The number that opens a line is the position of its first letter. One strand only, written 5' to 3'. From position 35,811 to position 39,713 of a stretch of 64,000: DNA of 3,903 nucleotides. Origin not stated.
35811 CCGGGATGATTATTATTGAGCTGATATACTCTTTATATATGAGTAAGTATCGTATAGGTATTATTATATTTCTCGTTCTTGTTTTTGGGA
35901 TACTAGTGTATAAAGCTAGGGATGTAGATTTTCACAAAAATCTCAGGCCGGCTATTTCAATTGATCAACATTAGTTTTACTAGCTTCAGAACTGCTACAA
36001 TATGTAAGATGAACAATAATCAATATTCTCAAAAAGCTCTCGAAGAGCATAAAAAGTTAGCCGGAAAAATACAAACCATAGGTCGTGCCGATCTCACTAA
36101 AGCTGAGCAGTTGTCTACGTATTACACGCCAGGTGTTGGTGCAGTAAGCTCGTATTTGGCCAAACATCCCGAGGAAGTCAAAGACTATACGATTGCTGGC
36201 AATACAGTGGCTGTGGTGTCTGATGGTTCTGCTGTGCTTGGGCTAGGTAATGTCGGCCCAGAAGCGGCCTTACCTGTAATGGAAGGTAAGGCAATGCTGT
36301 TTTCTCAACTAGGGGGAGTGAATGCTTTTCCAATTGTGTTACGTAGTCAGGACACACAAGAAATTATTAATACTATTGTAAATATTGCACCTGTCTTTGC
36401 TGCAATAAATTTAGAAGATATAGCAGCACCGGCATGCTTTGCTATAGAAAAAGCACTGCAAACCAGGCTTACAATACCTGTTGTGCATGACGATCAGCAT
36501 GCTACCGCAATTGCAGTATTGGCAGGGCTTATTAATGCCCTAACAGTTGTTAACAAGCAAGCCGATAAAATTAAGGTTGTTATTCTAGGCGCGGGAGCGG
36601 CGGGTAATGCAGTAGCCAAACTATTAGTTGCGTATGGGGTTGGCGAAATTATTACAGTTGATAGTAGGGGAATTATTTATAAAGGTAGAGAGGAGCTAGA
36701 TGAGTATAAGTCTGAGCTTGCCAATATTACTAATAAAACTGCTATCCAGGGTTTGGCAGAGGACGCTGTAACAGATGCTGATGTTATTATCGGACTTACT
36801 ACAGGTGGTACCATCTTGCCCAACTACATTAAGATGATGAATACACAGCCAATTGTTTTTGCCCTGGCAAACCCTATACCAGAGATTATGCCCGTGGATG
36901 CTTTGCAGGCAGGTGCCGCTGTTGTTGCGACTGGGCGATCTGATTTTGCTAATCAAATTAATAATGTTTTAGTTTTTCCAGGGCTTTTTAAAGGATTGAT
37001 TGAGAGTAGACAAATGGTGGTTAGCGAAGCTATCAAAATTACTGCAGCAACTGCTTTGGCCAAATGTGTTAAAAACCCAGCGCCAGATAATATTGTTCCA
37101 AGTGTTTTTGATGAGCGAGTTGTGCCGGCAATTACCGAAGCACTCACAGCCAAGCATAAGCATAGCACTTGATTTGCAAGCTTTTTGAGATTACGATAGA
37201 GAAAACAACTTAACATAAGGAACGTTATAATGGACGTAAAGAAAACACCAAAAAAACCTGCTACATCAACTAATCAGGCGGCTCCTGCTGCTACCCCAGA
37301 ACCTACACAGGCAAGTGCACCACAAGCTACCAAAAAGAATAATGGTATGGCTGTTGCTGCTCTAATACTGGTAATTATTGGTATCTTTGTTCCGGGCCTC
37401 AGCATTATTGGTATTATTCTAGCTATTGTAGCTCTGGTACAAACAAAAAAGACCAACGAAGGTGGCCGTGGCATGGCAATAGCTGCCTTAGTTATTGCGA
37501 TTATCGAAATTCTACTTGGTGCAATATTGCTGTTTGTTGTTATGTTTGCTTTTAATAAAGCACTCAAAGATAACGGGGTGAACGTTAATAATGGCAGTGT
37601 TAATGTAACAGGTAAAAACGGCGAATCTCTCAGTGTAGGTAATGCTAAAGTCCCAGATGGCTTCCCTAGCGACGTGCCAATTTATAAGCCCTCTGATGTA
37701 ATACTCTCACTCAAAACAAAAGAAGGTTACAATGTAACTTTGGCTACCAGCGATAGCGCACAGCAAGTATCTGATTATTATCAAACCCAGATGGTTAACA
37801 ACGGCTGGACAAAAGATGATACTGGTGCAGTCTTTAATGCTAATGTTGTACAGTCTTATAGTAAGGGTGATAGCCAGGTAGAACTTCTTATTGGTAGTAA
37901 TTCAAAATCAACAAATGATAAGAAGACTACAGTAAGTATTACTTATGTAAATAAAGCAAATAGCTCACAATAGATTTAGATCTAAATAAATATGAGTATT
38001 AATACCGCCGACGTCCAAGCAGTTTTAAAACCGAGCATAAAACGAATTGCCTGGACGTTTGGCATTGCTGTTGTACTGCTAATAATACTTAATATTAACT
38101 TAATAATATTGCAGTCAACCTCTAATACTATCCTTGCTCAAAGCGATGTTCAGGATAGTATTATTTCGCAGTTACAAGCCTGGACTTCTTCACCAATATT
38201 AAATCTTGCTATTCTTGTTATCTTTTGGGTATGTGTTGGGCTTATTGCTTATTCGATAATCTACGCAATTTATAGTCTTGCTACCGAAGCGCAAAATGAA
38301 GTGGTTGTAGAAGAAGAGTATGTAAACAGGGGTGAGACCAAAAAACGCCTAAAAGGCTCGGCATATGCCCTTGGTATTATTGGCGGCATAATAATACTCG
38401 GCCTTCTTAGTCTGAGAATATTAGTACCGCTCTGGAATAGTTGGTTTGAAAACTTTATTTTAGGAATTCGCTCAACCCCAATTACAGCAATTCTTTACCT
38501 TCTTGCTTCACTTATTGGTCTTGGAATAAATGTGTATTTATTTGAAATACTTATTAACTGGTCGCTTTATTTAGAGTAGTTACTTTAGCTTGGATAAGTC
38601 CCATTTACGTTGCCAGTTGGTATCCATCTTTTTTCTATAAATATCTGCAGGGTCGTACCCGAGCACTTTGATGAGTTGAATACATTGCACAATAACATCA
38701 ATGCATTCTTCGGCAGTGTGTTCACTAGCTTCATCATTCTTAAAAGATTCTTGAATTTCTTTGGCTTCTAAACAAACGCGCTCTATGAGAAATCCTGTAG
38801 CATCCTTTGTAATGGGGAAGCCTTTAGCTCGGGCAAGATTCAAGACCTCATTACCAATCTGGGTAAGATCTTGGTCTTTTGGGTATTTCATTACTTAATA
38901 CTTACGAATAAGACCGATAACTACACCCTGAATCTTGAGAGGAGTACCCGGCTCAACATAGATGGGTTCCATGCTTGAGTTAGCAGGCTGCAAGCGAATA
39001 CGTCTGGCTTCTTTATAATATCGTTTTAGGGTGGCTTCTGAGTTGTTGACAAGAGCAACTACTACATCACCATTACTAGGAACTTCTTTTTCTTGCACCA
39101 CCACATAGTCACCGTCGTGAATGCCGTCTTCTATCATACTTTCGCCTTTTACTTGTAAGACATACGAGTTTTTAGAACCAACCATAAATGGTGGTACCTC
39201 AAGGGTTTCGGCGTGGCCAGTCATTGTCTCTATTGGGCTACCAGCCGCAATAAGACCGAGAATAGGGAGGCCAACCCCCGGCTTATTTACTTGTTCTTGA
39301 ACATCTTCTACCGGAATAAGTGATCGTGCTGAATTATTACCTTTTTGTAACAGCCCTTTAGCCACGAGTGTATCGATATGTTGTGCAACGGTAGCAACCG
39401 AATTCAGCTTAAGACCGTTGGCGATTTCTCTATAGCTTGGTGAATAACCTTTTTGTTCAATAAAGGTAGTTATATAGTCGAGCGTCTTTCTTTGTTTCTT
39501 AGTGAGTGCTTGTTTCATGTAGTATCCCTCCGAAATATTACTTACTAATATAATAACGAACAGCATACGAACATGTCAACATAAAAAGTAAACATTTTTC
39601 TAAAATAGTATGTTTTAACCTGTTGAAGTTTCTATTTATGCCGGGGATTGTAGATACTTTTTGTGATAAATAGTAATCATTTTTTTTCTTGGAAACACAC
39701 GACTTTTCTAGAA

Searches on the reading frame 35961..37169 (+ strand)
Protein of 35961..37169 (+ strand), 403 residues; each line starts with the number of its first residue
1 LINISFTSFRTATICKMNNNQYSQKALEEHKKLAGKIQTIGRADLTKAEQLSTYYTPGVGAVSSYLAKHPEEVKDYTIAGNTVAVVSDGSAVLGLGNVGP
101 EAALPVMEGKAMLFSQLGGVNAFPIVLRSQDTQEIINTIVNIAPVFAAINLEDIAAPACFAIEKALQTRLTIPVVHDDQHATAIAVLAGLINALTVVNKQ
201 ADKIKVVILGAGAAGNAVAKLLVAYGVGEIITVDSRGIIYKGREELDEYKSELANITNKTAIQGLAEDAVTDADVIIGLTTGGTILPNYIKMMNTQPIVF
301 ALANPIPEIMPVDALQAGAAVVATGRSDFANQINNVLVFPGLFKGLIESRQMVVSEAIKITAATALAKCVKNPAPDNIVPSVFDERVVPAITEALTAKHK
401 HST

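Call 56: search_protein_families(library=pfam, proteins=[window:35961-37169:+], max_evalue=0.0001)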
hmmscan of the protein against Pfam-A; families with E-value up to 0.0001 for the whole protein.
window:35961-37169:+ (403 aa): 3 families
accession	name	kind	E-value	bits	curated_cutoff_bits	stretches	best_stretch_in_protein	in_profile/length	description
PF00390.24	malic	-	3.3e-23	82.9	23.1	1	41-166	8-181/182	Malic enzyme, N-terminal domain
PF03949.21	Malic_M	-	5.1e-20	72.3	23.5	1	181-382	3-239/258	Malic enzyme, NAD binding domain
PF00899.27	ThiF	-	8e-05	22.3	28.1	1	199-235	16-52/238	ThiF family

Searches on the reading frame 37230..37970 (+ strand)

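Call 56: search_protein_families(library=pfam, proteins=[window:37230-37970:+], max_evalue=0.0001)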
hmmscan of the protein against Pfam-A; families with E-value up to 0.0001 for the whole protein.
window:37230-37970:+ (247 aa): 2 families
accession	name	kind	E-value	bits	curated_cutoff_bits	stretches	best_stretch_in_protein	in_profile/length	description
PF13828.11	DUF4190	-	3.1e-12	46.5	35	1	40-99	1-61/62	Domain of unknown function (DUF4190)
PF06687.17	SUR7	-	1.5e-05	25.2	29.6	1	30-122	91-181/201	SUR7/PalI family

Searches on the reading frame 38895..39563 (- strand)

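Call 56: search_protein_families(library=pfam, proteins=[window:38895-39563:-], max_evalue=0.0001)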
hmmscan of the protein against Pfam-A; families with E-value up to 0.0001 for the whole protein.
window:38895-39563:- (222 aa): 2 families
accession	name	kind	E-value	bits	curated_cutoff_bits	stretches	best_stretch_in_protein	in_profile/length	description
PF00717.28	Peptidase_S24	-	2.1e-30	105.2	23.3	1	100-216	1-116/116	Peptidase S24-like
PF01726.22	LexA_DNA_bind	-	2.9e-16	59.4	23.7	1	18-80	2-64/65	LexA DNA binding domain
